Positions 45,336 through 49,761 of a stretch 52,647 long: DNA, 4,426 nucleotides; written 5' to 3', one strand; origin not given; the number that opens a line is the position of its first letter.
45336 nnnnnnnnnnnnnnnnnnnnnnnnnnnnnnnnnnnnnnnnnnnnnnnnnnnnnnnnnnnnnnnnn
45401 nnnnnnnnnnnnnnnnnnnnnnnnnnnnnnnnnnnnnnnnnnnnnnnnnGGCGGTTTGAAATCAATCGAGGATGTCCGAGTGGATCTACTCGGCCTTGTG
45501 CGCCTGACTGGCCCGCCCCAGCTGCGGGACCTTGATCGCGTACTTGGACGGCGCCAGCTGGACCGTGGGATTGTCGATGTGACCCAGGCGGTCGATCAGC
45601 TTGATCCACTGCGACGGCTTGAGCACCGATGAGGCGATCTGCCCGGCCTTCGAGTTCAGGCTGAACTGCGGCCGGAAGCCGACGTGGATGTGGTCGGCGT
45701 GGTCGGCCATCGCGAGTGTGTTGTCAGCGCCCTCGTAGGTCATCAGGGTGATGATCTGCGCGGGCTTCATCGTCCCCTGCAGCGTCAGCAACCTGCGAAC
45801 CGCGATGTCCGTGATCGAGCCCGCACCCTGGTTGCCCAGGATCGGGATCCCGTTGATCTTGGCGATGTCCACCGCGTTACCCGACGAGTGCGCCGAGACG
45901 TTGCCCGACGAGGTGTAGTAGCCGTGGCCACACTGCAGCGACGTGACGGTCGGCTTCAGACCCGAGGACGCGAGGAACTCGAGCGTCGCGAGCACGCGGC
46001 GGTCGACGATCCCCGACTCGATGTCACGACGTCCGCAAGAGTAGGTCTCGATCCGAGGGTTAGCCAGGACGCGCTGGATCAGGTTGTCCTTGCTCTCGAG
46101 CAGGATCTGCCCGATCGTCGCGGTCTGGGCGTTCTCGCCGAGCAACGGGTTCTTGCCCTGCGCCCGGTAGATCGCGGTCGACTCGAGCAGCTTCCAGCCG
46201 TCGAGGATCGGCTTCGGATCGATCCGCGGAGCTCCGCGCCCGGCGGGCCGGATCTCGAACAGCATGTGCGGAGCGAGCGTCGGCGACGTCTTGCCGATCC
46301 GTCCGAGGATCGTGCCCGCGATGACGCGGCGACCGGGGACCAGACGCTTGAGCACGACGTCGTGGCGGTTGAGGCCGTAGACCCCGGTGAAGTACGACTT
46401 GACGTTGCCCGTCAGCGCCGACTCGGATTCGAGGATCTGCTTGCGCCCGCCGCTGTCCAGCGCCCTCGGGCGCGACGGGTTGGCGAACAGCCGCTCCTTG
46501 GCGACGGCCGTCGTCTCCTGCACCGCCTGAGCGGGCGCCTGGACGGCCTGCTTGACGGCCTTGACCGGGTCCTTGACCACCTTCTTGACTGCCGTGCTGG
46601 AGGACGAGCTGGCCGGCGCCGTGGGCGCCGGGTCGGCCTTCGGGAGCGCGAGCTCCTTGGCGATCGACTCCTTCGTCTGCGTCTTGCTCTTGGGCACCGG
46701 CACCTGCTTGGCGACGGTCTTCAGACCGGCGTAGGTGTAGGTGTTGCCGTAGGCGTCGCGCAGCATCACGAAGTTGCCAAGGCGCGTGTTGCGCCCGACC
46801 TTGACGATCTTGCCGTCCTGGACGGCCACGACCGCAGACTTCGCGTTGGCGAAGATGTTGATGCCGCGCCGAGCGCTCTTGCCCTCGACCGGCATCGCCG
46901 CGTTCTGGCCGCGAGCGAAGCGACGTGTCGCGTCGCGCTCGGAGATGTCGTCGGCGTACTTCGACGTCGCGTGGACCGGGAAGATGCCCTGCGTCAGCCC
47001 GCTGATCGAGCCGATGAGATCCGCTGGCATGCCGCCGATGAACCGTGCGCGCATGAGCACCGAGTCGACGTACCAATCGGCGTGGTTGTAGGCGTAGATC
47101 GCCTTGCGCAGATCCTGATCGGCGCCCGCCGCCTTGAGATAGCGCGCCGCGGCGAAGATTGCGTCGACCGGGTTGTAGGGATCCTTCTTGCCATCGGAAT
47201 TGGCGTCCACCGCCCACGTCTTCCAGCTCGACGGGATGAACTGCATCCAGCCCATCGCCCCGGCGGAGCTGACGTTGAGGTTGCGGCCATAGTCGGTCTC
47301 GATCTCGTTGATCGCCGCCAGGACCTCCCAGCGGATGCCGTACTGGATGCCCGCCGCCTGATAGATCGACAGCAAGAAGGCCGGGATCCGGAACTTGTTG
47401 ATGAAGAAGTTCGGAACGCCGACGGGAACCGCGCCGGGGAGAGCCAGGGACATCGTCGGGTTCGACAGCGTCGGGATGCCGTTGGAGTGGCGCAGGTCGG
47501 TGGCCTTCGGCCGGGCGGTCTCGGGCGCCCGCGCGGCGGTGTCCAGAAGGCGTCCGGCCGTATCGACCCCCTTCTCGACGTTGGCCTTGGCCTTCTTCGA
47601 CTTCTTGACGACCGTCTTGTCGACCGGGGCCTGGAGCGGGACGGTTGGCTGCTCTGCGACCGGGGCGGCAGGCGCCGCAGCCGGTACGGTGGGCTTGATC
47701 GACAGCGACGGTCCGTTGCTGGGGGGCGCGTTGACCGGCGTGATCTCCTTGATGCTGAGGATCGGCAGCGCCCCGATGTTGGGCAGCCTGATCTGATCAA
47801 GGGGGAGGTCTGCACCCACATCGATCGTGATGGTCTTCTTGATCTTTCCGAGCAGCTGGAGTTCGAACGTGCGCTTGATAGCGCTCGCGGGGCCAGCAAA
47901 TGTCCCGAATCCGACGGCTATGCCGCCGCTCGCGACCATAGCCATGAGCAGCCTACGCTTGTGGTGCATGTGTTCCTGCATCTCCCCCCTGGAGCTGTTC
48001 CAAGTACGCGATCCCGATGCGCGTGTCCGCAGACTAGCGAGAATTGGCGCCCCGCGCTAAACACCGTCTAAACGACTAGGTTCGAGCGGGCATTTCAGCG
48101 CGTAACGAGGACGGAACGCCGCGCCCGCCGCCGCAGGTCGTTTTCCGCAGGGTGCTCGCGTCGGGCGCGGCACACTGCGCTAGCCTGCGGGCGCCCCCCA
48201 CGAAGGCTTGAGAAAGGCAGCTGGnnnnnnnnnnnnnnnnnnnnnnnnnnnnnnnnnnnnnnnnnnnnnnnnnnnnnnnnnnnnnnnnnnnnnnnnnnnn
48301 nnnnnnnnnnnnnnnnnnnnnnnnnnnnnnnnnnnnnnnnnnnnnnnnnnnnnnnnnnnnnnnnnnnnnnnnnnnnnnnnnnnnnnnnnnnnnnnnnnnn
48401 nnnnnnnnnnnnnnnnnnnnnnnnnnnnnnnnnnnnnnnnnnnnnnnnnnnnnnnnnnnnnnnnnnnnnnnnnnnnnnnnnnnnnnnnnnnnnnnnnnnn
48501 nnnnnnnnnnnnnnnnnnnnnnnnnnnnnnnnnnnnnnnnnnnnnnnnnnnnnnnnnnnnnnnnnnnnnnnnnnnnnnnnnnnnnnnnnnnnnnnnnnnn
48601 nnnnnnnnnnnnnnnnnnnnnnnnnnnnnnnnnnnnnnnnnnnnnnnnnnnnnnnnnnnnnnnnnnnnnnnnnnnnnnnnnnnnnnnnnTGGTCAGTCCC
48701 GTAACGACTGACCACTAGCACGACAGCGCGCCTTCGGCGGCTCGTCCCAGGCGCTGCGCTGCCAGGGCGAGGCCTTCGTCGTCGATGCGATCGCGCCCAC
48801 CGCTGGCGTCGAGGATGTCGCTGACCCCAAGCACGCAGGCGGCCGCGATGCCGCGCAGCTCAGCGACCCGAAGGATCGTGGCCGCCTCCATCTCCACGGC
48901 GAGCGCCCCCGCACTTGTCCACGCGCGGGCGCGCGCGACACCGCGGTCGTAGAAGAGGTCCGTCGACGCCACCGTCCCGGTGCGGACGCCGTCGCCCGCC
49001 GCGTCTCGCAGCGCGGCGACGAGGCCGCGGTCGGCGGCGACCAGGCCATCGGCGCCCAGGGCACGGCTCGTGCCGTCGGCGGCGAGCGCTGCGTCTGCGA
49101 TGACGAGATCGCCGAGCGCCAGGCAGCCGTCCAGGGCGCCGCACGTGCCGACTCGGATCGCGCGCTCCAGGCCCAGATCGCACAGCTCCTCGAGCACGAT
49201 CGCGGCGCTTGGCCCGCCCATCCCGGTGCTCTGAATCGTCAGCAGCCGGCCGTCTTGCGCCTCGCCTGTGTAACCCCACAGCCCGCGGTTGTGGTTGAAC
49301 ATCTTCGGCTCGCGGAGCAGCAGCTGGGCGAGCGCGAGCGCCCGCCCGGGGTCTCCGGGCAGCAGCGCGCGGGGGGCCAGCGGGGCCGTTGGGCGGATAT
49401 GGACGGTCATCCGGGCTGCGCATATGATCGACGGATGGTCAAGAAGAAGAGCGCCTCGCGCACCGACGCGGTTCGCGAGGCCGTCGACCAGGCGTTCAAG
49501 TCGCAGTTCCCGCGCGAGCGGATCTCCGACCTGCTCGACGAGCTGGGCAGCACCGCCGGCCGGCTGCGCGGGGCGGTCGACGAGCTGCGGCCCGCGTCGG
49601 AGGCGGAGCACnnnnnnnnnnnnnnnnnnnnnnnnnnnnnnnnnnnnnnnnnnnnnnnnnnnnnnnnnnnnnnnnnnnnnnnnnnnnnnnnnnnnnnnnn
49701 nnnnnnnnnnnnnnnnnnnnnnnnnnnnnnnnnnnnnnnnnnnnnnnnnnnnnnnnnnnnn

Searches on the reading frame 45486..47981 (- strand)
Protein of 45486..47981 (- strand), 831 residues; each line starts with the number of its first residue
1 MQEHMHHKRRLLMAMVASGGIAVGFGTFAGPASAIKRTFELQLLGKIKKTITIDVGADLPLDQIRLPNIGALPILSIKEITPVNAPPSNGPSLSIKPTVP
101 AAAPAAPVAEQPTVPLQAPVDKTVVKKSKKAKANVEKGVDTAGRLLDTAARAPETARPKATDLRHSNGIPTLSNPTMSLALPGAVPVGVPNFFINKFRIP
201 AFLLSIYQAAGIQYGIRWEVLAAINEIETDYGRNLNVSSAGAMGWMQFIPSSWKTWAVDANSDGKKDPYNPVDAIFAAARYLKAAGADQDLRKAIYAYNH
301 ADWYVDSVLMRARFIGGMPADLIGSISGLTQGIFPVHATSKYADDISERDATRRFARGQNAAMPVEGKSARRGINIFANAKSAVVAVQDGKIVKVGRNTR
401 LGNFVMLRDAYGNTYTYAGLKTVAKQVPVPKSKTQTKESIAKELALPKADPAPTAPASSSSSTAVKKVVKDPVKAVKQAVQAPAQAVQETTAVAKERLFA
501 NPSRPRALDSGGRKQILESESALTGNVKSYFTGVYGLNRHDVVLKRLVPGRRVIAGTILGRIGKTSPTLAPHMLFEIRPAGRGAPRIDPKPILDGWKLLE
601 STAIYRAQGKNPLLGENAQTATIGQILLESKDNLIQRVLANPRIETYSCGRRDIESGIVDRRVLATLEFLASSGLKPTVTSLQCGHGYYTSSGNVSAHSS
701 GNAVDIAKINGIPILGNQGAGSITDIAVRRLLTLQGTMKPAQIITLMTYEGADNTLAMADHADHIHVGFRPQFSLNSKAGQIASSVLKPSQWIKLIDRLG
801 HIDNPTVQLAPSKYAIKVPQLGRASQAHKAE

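Call 7: search_protein_families(library=pfam, proteins=[window:45486-47981:-], max_evalue=0.001)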
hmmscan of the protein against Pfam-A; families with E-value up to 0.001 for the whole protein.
window:45486-47981:- (831 aa): 3 families
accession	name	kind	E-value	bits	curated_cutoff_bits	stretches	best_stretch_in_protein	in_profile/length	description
PF13406.11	SLT_2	-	2.9e-16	60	24.3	1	235-287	148-201/292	Transglycosylase SLT domain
PF01551.29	Peptidase_M23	-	7.9e-14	52.1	28.7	1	371-426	3-58/96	Peptidase family M23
PF01464.25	SLT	-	2.2e-10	40.6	21.3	1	208-300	4-96/117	Transglycosylase SLT domain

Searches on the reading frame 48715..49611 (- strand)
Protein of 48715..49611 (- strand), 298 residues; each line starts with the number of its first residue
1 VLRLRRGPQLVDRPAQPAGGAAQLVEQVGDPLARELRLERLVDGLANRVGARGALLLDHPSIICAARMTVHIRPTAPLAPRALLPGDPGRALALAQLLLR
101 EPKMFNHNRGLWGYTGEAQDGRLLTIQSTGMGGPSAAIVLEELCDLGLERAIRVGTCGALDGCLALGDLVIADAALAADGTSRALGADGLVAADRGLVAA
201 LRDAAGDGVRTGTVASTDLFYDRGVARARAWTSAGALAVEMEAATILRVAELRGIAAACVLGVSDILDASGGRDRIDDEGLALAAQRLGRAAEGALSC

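Call 7: search_protein_families(library=pfam, proteins=[window:48715-49611:-], max_evalue=0.001)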
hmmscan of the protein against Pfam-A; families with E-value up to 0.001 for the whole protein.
window:48715-49611:- (298 aa): 1 family
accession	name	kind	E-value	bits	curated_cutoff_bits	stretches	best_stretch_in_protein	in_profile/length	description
PF01048.26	PNP_UDP_1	-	1.9e-38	132.6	25.1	1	81-294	2-230/233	Phosphorylase superfamily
